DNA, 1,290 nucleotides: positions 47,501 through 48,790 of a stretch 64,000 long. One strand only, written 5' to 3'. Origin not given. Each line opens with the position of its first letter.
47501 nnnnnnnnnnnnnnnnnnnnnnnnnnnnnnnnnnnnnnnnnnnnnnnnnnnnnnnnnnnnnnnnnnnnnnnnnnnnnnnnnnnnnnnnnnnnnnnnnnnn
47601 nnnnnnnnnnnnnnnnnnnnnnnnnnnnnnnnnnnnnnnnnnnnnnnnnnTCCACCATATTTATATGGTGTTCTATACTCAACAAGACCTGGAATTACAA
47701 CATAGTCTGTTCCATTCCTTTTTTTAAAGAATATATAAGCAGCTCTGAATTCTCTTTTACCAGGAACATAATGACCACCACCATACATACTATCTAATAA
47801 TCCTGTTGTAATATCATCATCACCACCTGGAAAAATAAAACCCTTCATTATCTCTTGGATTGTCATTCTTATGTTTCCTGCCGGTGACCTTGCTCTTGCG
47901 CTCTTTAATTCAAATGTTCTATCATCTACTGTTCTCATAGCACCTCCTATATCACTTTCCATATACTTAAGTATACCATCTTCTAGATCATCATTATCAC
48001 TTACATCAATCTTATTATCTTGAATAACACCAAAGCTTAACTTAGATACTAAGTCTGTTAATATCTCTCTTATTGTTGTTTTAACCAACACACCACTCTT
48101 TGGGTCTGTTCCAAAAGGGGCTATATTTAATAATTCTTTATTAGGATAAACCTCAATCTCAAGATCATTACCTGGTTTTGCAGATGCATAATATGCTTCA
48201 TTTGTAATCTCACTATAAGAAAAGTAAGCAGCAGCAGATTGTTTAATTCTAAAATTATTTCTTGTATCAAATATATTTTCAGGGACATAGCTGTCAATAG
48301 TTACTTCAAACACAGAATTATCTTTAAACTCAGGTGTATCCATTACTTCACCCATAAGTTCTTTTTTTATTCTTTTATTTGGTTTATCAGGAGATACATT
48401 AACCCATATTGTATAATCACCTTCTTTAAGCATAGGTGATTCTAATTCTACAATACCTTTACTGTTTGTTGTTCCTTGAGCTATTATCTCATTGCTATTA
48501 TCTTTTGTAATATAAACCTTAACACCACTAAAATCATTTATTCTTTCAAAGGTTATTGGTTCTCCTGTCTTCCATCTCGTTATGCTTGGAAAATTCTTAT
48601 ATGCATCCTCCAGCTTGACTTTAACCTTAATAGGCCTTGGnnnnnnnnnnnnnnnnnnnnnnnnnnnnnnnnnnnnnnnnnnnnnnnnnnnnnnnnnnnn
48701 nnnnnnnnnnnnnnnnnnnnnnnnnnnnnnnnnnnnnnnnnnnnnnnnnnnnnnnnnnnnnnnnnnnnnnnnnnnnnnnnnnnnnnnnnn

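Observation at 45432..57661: Cell-envelope glycan cluster adjacent to tRNA-Gly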

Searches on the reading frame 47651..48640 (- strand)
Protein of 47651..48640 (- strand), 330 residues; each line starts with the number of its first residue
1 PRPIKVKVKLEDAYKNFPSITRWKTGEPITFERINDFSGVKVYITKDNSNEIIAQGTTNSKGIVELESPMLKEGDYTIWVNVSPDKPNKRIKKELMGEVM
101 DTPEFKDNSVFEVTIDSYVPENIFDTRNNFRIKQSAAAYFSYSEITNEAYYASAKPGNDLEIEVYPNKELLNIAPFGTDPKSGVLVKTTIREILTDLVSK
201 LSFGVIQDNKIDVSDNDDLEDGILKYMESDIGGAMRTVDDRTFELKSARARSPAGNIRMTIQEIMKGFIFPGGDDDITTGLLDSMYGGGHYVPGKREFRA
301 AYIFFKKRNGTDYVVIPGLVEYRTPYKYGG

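Call 80: search_dna_similar(query=window:47651-48640:-, collection=phages, mode=protein, max_evalue=1, max_rows=10)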
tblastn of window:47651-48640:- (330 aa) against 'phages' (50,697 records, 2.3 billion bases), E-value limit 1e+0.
Records with a match: 2; places in all: 2; records where one place covers at least 80% of the query: 0.
Best place of each record, by identity: <60% 2.
By first word of the organism name: Synechococcus 2.
By host as written in the record: Synechococcus sp. WH 7803 2.
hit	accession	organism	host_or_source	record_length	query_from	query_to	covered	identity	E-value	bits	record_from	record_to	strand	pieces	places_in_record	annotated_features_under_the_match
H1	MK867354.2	Synechococcus phage S-SCSM1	Synechococcus sp. WH 7803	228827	15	106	28%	27.4%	9e-1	37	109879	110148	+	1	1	GDP-L-fucose synthase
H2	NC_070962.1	Synechococcus phage S-SCSM1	Synechococcus sp. WH 7803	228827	15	106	28%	27.4%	9e-1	37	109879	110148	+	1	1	nucleotide-sugar epimerase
